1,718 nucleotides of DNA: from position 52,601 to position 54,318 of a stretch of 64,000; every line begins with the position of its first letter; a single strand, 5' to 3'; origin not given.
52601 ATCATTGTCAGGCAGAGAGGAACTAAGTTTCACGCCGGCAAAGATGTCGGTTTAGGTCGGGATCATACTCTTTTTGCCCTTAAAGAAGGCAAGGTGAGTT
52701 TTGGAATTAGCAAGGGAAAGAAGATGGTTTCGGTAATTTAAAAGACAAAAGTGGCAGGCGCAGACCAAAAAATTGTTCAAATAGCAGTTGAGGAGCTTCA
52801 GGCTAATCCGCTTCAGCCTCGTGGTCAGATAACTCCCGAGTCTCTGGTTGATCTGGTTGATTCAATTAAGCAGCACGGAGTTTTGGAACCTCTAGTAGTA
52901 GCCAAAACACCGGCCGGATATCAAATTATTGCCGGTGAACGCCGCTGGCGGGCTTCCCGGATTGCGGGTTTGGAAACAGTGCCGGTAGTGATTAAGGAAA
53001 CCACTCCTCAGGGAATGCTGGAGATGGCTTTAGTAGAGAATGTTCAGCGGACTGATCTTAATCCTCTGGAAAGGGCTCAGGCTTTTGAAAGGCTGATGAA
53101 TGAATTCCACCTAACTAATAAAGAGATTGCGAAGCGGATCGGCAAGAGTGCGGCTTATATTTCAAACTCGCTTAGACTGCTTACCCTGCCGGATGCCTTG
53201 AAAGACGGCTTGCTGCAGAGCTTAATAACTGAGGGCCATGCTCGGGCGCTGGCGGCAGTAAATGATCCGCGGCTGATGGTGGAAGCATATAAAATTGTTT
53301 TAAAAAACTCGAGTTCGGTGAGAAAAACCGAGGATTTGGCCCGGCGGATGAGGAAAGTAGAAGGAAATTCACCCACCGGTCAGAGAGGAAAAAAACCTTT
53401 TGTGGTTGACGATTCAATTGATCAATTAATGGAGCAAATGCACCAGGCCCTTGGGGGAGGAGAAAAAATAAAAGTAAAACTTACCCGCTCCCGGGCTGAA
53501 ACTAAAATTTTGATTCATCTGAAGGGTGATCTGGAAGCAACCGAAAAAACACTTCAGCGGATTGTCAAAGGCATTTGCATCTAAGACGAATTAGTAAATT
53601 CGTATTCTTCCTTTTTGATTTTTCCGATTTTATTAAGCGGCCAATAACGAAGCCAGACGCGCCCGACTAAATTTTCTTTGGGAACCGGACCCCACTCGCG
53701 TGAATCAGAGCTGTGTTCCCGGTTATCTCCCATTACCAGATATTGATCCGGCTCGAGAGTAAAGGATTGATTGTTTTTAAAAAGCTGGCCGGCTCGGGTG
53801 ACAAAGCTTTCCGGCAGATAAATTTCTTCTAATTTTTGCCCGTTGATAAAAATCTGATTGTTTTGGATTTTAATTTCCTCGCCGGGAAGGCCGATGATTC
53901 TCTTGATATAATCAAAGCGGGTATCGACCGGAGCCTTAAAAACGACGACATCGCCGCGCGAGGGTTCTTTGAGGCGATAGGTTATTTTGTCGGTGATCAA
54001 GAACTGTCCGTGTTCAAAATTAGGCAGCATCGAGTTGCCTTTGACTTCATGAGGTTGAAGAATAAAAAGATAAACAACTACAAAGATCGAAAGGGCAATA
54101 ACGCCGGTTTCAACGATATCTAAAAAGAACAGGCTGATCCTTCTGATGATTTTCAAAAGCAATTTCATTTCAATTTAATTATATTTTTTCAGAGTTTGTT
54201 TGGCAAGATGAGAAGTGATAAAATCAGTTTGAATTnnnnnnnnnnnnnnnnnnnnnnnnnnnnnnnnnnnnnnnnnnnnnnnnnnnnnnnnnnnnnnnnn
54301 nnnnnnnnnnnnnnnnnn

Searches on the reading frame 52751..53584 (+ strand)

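Call 13: search_protein_families(library=pfam, proteins=[window:52751-53584:+], max_evalue=0.001)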
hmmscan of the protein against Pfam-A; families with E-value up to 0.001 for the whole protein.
window:52751-53584:+ (277 aa): 3 families
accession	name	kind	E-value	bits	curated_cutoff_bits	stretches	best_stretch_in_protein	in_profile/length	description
PF17762.8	HTH_ParB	-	5.1e-32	110.5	22.6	1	102-201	2-101/102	ParB HTH domain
PF02195.25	ParB_N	-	2.5e-31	108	26.3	1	7-99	2-95/95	ParB N-terminal domain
PF08535.16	KorB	-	9.1e-05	22.8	22.3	1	123-159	6-42/89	KorB domain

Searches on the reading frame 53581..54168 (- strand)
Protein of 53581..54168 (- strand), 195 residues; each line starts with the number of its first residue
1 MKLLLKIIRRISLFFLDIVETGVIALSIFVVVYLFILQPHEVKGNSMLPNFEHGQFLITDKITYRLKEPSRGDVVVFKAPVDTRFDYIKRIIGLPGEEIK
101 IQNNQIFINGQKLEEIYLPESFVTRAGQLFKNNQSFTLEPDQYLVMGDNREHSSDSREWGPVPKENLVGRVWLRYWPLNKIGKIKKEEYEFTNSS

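Call 13: search_protein_families(library=pfam, proteins=[window:53581-54168:-], max_evalue=0.001)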
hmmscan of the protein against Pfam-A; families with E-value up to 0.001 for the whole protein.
window:53581-54168:- (195 aa): 2 families
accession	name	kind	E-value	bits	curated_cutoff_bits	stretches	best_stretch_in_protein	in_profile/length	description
PF10502.14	Peptidase_S26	-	8.9e-49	166.1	22.9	1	17-176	3-168/168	Signal peptidase, peptidase S26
PF00717.28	Peptidase_S24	-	0.00044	20.4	23.3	1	41-102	39-92/116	Peptidase S24-like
